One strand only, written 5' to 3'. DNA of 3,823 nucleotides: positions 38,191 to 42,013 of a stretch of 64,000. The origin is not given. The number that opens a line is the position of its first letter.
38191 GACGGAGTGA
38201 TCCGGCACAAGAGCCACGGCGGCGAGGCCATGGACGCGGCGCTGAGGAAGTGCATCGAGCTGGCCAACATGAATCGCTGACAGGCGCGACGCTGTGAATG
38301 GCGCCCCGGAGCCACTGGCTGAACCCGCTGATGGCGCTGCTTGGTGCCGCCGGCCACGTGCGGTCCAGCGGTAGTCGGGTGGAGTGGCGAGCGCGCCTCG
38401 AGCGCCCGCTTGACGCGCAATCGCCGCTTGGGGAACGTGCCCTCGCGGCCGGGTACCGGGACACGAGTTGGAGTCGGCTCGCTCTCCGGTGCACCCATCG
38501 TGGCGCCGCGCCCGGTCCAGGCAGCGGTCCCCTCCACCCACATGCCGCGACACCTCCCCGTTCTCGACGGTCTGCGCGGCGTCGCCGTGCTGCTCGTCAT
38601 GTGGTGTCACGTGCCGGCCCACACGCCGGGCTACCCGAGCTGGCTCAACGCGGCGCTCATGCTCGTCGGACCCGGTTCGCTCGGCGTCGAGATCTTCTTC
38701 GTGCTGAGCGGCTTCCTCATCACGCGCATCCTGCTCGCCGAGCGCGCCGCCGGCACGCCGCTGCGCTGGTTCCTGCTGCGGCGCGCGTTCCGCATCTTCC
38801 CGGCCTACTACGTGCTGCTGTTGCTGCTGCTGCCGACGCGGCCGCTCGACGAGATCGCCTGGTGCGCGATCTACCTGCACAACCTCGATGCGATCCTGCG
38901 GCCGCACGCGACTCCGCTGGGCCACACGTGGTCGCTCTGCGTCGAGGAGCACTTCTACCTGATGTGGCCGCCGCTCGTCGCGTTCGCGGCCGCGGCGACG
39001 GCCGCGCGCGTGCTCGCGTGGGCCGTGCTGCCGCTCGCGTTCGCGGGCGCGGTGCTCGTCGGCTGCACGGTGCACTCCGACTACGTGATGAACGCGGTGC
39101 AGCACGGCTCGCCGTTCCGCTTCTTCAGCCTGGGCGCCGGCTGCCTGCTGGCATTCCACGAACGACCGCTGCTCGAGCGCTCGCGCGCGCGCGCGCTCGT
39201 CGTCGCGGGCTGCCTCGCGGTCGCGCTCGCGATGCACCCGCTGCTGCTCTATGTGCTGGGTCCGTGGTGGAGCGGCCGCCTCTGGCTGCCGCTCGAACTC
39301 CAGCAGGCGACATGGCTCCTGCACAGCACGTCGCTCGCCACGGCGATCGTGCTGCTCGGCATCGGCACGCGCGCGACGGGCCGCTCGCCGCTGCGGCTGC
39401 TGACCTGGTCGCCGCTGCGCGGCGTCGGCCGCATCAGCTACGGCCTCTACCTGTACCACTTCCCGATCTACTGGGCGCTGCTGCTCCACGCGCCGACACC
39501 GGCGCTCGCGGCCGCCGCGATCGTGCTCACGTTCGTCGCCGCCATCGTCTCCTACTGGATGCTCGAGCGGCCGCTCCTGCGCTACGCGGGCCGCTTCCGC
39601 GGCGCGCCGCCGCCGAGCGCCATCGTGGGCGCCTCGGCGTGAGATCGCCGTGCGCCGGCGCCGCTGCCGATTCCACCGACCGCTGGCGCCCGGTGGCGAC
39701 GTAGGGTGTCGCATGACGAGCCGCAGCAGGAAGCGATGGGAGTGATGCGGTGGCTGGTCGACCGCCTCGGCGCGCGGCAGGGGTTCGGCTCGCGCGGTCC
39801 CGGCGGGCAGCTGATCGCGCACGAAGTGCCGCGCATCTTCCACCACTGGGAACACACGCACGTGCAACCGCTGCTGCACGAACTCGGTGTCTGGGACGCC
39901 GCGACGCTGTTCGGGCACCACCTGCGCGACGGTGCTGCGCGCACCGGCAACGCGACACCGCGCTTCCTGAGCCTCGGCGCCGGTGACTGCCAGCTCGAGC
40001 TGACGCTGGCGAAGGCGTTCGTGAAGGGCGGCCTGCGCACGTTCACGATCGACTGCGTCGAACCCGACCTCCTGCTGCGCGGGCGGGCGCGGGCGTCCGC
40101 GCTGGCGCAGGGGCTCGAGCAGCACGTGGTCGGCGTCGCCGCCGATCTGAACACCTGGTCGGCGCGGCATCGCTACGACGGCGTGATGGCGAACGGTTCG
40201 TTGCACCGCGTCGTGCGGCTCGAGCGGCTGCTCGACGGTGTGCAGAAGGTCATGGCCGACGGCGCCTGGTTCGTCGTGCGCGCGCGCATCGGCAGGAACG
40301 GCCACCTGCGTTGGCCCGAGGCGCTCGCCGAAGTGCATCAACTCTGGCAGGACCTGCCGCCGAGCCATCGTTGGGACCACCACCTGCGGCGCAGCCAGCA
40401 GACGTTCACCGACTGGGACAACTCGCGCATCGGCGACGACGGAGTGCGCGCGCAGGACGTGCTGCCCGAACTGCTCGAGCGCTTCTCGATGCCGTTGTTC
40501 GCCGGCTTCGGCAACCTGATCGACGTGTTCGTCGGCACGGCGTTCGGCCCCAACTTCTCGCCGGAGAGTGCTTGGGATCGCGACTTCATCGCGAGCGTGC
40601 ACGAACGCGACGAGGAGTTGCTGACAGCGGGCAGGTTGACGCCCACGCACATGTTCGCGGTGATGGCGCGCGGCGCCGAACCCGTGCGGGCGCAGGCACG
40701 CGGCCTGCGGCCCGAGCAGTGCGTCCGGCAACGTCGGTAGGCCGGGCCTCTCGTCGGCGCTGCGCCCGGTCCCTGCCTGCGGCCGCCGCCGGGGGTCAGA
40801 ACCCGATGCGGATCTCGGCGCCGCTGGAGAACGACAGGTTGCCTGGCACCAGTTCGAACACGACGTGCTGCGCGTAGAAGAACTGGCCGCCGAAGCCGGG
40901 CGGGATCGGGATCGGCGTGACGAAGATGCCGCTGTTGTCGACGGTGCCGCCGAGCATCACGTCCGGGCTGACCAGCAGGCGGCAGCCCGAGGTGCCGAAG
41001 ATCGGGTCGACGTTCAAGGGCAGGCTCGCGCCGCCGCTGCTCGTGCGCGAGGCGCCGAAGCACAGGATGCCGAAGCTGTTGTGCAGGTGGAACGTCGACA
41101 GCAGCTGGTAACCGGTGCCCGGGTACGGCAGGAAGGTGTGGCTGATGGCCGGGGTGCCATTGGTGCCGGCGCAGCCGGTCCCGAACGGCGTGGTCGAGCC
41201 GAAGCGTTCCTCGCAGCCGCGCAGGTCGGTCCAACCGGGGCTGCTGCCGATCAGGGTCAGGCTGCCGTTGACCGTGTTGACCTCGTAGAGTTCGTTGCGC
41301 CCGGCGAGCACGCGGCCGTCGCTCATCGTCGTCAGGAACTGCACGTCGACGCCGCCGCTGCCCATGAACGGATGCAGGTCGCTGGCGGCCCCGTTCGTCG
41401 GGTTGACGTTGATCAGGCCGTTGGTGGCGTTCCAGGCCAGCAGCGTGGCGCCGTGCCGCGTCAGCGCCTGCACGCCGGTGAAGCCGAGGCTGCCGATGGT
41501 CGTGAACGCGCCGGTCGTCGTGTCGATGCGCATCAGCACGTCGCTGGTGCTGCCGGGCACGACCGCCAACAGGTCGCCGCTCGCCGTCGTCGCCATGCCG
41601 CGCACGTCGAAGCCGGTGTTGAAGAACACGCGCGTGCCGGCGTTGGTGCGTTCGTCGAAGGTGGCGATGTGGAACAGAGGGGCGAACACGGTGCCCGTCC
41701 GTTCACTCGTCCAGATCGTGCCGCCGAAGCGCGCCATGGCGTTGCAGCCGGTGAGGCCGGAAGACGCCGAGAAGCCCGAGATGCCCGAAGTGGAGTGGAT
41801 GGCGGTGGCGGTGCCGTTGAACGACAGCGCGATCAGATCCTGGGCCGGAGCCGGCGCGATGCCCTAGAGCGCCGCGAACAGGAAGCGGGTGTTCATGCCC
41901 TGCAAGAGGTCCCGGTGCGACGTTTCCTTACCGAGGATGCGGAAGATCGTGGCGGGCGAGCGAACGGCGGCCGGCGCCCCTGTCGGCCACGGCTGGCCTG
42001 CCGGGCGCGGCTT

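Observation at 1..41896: An unassigned extreme-C-terminal module of about 110 aa is shared by seven otherwise unrelated secreted proteins within 42 kb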

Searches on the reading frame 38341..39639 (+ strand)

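Call 22: search_protein_families(library=pfam, proteins=[window:38341-39639:+], max_evalue=0.001)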
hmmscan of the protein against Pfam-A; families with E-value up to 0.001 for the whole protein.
window:38341-39639:+ (433 aa): 1 family
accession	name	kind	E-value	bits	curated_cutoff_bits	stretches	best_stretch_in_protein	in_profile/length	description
PF01757.29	Acyl_transf_3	-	1.6e-24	87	31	1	75-406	4-326/326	Acyltransferase domain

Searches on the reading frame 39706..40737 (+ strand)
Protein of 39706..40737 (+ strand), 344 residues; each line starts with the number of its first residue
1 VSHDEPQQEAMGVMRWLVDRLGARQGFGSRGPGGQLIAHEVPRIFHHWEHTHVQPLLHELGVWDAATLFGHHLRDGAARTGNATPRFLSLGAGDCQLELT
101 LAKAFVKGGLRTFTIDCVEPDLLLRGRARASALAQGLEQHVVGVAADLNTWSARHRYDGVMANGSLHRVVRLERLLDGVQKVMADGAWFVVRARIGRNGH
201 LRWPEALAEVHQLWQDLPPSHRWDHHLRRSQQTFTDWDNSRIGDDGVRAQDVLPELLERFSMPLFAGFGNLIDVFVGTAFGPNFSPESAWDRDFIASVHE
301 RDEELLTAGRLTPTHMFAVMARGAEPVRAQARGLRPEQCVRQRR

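Call 22: search_protein_families(library=pfam, proteins=[window:39706-40737:+], max_evalue=0.001)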
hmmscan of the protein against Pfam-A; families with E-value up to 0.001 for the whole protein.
window:39706-40737:+ (344 aa): 2 families
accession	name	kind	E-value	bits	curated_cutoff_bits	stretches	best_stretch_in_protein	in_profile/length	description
PF08242.18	Methyltransf_12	-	0.00021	22.4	30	1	88-189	1-98/98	Methyltransferase domain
PF13489.12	Methyltransf_23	-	0.00037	20.7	27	1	81-194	20-119/164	Methyltransferase domain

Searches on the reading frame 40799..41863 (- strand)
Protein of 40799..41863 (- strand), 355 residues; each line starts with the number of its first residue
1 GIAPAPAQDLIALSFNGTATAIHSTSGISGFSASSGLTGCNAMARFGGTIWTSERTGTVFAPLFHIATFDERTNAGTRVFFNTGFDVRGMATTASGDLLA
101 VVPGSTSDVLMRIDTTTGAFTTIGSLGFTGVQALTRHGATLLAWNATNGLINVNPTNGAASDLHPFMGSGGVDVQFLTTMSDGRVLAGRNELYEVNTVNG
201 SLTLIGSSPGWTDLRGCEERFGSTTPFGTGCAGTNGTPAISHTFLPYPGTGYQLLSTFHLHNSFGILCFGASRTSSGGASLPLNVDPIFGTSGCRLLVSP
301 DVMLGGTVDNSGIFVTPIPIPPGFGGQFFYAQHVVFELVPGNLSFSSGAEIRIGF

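Call 12: search_protein_families(library=pfam, proteins=[window:40799-41863:-], max_evalue=1)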
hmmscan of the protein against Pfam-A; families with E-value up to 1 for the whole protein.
window:40799-41863:- (355 aa): 2 families
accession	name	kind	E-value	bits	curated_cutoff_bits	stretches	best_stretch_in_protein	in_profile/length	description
PF14339.12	DUF4394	-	0.00033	20.5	29.6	1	74-128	169-222/230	Domain of unknown function (DUF4394)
PF21959.2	DUF6923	-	0.4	10.9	27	1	105-155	149-192/234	Repeat of unknown function (DUF6923)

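Call 13: search_protein_families(library=ncbifam, proteins=[window:40799-41863:-], max_evalue=1)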
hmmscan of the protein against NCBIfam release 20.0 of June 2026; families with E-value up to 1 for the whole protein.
window:40799-41863:- (355 aa): 0 families
